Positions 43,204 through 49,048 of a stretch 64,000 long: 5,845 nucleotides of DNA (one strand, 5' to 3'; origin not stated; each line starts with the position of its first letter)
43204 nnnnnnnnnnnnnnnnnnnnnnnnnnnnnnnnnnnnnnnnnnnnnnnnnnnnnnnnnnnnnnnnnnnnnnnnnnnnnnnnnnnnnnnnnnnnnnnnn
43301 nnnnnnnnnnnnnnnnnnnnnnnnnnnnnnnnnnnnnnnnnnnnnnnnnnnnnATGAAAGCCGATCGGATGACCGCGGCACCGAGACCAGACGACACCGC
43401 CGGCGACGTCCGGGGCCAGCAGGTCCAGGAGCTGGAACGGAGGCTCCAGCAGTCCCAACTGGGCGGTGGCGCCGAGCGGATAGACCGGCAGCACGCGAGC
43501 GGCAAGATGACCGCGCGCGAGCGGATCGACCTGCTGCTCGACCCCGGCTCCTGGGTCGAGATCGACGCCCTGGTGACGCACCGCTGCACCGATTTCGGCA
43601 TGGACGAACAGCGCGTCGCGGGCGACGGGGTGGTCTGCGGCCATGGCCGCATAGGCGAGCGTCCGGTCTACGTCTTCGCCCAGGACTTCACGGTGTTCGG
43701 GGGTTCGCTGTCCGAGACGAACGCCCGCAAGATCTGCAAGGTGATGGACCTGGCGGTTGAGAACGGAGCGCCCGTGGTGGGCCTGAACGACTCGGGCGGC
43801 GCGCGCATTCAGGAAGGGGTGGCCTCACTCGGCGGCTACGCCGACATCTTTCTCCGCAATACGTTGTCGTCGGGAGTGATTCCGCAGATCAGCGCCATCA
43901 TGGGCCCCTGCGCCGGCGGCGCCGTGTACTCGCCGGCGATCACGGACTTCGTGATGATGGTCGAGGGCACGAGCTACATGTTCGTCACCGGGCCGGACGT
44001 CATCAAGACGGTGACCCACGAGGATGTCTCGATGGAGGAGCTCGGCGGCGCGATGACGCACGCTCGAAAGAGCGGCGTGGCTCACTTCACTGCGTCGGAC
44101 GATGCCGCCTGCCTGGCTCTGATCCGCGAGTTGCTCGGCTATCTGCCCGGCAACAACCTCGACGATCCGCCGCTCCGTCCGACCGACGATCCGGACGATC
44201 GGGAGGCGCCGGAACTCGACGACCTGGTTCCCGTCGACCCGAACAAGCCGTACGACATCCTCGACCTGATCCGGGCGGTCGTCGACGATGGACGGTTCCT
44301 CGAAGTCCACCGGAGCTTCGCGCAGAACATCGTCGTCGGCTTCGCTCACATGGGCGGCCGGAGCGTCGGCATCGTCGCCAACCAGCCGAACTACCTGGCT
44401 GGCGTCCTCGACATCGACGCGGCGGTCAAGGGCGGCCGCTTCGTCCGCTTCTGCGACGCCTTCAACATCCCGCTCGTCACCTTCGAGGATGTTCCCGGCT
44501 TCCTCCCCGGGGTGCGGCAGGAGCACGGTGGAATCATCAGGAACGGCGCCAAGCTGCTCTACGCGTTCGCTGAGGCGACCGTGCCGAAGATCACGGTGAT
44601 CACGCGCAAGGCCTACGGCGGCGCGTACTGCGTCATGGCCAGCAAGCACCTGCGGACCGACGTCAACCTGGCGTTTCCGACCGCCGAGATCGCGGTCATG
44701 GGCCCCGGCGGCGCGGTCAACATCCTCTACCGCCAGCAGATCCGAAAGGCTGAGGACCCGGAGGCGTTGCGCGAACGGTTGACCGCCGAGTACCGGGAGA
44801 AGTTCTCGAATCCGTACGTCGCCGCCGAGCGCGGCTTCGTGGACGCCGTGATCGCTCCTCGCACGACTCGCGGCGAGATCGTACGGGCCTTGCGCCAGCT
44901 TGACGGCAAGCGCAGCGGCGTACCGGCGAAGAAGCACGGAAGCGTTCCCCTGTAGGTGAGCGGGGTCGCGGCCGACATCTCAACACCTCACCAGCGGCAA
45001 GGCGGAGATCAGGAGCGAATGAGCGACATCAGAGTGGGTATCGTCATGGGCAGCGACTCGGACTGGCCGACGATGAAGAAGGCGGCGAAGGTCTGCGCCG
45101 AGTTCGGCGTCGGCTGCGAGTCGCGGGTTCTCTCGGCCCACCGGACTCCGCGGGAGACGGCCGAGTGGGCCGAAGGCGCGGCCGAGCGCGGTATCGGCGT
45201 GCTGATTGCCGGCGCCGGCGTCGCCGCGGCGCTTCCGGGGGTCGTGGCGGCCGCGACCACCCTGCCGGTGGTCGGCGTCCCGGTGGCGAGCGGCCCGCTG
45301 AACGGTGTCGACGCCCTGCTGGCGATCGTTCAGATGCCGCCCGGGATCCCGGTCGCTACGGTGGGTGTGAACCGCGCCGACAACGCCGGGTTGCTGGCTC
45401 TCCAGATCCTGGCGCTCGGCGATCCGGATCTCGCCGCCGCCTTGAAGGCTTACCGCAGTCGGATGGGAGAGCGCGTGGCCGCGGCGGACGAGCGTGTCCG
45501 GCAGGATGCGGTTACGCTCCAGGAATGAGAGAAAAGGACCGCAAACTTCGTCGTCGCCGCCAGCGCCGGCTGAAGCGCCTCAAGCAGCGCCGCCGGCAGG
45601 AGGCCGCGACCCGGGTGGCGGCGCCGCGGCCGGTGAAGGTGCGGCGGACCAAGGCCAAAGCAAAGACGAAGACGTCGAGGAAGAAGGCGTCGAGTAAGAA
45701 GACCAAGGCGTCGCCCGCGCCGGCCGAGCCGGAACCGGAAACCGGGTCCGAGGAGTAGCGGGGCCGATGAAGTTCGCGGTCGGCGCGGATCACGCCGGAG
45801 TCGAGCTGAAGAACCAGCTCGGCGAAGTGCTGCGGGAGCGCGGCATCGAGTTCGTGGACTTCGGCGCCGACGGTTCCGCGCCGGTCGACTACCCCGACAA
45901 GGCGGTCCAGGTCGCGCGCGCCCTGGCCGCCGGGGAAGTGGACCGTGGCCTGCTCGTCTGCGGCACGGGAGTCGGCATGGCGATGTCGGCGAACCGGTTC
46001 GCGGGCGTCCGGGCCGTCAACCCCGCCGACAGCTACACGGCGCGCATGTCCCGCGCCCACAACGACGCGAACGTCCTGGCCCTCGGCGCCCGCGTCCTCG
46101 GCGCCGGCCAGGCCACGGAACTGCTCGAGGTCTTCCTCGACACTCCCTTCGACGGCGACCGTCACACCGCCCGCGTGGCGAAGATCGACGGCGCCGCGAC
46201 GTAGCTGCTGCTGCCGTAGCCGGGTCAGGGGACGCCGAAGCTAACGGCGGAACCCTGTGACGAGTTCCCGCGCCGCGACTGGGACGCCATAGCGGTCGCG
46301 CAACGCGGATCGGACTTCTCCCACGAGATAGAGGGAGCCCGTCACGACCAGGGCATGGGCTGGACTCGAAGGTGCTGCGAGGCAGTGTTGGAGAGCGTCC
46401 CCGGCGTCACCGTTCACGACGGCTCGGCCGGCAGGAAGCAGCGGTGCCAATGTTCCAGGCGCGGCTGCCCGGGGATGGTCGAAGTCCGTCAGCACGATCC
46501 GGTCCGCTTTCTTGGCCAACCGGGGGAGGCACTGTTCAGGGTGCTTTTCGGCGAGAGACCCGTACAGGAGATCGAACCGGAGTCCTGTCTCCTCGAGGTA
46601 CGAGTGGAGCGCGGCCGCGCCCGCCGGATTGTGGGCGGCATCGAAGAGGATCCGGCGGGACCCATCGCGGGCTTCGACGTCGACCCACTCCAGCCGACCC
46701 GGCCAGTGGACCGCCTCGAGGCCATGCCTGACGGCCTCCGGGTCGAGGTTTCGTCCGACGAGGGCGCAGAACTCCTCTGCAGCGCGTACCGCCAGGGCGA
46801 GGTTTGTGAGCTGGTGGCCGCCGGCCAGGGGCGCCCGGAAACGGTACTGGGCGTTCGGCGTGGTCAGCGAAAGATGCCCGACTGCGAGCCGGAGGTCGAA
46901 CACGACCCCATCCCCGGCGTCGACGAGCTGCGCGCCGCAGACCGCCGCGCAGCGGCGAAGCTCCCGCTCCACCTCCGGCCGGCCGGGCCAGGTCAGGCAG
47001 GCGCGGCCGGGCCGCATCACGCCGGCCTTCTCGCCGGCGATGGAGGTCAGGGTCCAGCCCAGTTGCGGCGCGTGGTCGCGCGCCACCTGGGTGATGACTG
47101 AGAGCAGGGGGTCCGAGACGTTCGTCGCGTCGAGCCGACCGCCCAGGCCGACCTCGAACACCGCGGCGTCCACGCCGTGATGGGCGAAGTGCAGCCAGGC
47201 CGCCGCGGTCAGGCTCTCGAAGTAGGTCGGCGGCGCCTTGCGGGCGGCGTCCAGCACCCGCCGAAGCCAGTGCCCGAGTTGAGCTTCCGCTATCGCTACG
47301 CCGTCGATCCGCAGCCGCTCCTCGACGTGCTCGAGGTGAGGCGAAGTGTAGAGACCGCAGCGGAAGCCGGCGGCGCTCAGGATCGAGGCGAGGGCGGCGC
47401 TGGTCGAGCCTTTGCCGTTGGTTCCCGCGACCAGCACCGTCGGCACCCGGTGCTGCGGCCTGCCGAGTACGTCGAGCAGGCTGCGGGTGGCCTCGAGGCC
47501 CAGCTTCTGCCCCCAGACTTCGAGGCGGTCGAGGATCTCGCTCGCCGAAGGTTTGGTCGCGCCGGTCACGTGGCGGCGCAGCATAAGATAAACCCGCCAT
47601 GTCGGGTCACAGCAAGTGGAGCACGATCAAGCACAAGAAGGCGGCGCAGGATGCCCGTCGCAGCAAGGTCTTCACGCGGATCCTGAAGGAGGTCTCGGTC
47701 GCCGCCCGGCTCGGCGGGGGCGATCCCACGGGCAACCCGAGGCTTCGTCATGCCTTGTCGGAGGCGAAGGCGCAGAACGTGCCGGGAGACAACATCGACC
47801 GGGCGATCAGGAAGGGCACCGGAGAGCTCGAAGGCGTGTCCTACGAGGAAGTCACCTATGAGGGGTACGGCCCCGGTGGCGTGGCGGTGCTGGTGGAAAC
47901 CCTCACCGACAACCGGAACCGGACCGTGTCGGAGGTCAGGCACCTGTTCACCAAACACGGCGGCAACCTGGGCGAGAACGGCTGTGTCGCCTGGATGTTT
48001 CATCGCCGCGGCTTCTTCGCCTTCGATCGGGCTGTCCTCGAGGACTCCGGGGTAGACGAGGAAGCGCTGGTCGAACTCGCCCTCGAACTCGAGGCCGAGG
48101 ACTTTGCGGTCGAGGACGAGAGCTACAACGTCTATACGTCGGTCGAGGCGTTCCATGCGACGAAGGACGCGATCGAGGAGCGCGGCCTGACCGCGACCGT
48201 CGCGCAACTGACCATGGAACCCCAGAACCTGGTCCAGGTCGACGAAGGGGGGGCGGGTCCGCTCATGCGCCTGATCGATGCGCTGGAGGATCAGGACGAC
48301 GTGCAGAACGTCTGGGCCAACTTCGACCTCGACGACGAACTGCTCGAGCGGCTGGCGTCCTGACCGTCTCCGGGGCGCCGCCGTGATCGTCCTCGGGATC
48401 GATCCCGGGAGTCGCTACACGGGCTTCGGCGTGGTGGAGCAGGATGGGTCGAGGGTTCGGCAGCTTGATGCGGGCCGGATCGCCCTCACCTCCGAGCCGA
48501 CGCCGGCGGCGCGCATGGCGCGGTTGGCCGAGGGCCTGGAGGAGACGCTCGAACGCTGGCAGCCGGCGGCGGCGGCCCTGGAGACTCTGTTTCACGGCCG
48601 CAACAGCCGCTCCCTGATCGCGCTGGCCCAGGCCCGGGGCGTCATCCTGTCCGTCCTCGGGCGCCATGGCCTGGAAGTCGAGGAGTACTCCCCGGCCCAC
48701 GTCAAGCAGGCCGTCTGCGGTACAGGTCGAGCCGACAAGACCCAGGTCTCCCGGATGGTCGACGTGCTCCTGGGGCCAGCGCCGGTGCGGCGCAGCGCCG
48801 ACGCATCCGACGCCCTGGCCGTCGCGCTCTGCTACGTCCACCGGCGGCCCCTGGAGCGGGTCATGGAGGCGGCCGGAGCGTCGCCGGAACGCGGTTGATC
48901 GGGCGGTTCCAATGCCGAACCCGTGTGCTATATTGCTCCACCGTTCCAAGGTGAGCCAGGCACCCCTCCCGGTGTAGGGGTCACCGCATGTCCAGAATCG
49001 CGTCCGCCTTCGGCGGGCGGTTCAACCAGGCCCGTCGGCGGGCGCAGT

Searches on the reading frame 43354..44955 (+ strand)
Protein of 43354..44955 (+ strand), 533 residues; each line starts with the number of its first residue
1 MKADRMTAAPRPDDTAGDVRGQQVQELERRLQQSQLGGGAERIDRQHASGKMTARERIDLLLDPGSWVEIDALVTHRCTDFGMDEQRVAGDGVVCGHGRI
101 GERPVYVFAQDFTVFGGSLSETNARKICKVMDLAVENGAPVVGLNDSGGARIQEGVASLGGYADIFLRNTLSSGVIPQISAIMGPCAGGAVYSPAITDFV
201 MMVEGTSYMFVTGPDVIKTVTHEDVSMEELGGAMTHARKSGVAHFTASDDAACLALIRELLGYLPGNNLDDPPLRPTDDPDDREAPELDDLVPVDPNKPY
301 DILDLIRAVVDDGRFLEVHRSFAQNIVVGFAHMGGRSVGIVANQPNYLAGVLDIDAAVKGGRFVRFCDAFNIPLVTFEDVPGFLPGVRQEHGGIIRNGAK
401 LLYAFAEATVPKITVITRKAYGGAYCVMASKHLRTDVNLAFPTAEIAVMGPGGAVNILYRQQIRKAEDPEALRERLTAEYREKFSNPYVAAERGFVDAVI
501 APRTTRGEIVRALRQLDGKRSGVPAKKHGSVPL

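Call 32: search_protein_families(library=pfam, proteins=[window:43354-44955:+], max_evalue=0.00001)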
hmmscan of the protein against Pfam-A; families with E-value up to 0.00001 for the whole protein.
window:43354-44955:+ (533 aa): 2 families
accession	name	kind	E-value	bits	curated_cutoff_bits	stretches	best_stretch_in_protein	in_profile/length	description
PF01039.27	Carboxyl_trans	-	4.6e-197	656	22.3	1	45-529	1-491/493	Carboxyl transferase domain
PF03255.19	ACCA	-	1.6e-15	57.6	23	1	302-479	68-249/310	Acetyl co-enzyme A carboxylase carboxyltransferase-like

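Call 53: search_protein_families(library=ncbifam, proteins=[window:43354-44955:+], max_evalue=0.00001)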
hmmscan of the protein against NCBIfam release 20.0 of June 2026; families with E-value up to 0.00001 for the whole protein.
window:43354-44955:+ (533 aa): 9 families
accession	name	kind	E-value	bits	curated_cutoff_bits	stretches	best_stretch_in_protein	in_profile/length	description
TIGR01117.1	mmdA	subfamily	1.6e-243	809.1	998.8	1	23-533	2-512/512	methylmalonyl-CoA decarboxylase subunit alpha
TIGR00515.1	accD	equivalog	2e-22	79.8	317.45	1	51-224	56-242/285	acetyl-CoA carboxylase, carboxyltransferase subunit beta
NF005530.0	PRK07189.1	equivalog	2.6e-20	72.7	228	1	51-220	15-192/303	biotin-independent malonate decarboxylase subunit beta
TIGR03133.1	malonate_beta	equivalog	5.7e-19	68.4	278.15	1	52-220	6-182/274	biotin-independent malonate decarboxylase subunit beta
NF041504.1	AccA_sub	subfamily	1.2e-16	60.9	300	2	302-479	15-196/257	carboxyltransferase subunit alpha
NF004344.0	PRK05724.1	equivalog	8e-15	54.9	357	1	296-473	67-249/319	acetyl-CoA carboxylase carboxyltransferase subunit alpha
TIGR00513.1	accA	equivalog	2e-12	47.2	319.3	1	296-465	67-241/321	acetyl-CoA carboxylase carboxyl transferase subunit alpha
NF008971.0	PRK12319.1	equivalog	1.9e-11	44.1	406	1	302-500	19-222/256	acetyl-CoA carboxylase carboxyl transferase subunit alpha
TIGR03134.1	malonate_gamma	equivalog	9.6e-06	25.2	237.15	0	304-453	4-164/258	biotin-independent malonate decarboxylase subunit gamma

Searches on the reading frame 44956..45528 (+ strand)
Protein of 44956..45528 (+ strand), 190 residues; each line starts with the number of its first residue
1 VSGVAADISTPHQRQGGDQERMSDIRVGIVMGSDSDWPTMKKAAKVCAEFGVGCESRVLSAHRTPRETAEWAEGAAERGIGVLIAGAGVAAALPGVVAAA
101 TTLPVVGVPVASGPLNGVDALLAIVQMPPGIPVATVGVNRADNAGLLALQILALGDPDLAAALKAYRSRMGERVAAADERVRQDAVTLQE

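Call 32: search_protein_families(library=pfam, proteins=[window:44956-45528:+], max_evalue=0.00001)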
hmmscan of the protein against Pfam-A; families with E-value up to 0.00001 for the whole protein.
window:44956-45528:+ (190 aa): 1 family
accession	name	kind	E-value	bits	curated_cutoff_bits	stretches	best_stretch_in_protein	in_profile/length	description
PF00731.26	AIRC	-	1.7e-62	209.8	30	1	26-171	1-146/148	AIR carboxylase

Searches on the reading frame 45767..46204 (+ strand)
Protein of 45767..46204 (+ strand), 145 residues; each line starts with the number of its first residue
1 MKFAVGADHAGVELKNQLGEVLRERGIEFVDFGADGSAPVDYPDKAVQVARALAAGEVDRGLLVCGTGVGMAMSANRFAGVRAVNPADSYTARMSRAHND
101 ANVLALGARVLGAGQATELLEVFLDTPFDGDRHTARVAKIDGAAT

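Call 33: search_protein_families(library=pfam, proteins=[window:45767-46204:+], max_evalue=0.00001)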
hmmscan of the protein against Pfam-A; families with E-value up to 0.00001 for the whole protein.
window:45767-46204:+ (145 aa): 1 family
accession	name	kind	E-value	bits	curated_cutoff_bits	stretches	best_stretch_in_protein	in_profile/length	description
PF02502.23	LacAB_rpiB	-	1.4e-51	174.5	24.7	1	4-140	2-138/138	Ribose/Galactose Isomerase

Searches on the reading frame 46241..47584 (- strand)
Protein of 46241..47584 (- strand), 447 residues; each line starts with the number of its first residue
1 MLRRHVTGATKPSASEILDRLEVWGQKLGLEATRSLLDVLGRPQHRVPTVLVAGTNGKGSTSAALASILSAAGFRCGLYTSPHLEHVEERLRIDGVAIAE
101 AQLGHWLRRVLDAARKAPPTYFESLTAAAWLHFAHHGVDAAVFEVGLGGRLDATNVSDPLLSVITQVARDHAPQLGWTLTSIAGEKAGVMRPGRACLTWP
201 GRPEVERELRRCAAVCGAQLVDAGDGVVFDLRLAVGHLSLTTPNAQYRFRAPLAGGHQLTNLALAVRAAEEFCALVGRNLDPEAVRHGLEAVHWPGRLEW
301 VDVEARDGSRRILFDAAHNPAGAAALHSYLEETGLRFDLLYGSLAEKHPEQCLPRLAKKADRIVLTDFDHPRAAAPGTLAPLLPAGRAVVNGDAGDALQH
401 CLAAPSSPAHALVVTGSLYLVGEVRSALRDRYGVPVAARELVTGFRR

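Call 33: search_protein_families(library=pfam, proteins=[window:46241-47584:-], max_evalue=0.00001)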
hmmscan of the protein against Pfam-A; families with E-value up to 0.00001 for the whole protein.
window:46241-47584:- (447 aa): 2 families
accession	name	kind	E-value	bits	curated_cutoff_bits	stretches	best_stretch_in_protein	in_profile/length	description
PF02875.26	Mur_ligase_C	-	2e-09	38.8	28.4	1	296-417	1-126/127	Mur ligase, glutamate ligase domain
PF08245.18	Mur_ligase_M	-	2.1e-08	34.8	24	1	52-175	1-96/200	Mur ligase middle domain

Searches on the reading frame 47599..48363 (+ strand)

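Call 33: search_protein_families(library=pfam, proteins=[window:47599-48363:+], max_evalue=0.00001)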
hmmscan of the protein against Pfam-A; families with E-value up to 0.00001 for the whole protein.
window:47599-48363:+ (254 aa): 2 families
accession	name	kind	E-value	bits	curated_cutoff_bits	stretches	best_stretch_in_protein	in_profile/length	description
PF01709.26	Transcrip_reg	-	1.9e-58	197.2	27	1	82-242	1-160/160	TACO1/YebC second and third domain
PF20772.2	TACO1_YebC_N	-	3.8e-33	114.2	36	1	5-76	1-73/73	TACO1/YebC protein N-terminal domain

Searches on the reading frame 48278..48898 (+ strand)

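Call 33: search_protein_families(library=pfam, proteins=[window:48278-48898:+], max_evalue=0.00001)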
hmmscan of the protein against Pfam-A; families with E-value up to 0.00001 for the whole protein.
window:48278-48898:+ (206 aa): 1 family
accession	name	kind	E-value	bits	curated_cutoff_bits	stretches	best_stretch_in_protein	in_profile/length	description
PF02075.23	RuvC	-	7.5e-43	146.4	22.2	1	38-185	1-147/148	Crossover junction endodeoxyribonuclease RuvC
